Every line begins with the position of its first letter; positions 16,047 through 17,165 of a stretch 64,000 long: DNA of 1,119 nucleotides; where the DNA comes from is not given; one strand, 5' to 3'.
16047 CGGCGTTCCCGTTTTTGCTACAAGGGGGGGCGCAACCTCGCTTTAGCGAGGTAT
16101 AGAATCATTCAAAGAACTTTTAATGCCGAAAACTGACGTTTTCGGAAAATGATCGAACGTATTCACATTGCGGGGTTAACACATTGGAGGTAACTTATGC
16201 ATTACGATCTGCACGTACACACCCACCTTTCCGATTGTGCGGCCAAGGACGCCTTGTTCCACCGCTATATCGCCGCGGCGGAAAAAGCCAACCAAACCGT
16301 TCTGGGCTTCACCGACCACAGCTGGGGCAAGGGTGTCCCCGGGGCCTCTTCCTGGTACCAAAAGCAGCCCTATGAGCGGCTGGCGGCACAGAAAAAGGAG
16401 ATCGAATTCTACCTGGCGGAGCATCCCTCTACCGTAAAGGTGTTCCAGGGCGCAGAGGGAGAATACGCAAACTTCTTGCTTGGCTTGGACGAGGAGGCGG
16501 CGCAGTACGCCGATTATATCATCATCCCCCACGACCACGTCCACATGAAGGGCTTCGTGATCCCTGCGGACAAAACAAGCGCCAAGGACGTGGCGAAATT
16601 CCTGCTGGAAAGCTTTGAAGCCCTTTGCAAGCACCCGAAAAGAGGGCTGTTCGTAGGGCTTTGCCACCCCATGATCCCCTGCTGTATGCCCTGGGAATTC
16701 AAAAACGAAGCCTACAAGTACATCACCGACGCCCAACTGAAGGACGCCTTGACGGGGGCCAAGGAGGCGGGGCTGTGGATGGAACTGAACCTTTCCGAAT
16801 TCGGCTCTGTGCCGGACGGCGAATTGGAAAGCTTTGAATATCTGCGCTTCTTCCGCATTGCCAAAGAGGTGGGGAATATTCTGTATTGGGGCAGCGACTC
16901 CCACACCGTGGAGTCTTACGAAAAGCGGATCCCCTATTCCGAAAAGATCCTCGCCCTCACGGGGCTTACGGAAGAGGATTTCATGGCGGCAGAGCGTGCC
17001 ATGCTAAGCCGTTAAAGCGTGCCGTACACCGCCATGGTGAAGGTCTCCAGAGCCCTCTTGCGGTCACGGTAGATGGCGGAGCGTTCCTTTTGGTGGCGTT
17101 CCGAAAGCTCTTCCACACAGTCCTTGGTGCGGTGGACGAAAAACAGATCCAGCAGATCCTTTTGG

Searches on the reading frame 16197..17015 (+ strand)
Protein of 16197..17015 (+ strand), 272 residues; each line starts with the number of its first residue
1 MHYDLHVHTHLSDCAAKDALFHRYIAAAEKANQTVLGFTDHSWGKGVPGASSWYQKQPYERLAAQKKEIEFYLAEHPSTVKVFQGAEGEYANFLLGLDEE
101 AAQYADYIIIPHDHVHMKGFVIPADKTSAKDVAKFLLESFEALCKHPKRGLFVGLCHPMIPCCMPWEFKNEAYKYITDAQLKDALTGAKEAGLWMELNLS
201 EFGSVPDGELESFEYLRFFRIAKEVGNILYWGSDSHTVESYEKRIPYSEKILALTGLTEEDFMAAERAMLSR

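Call 17: search_protein_families(library=pfam, proteins=[window:16197-17015:+])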
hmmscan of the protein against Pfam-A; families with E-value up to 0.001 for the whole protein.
window:16197-17015:+ (272 aa): 1 family
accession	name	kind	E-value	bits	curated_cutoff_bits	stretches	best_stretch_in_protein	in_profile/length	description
PF02811.25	PHP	-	3e-05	24.8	26.4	1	4-104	1-85/164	PHP domain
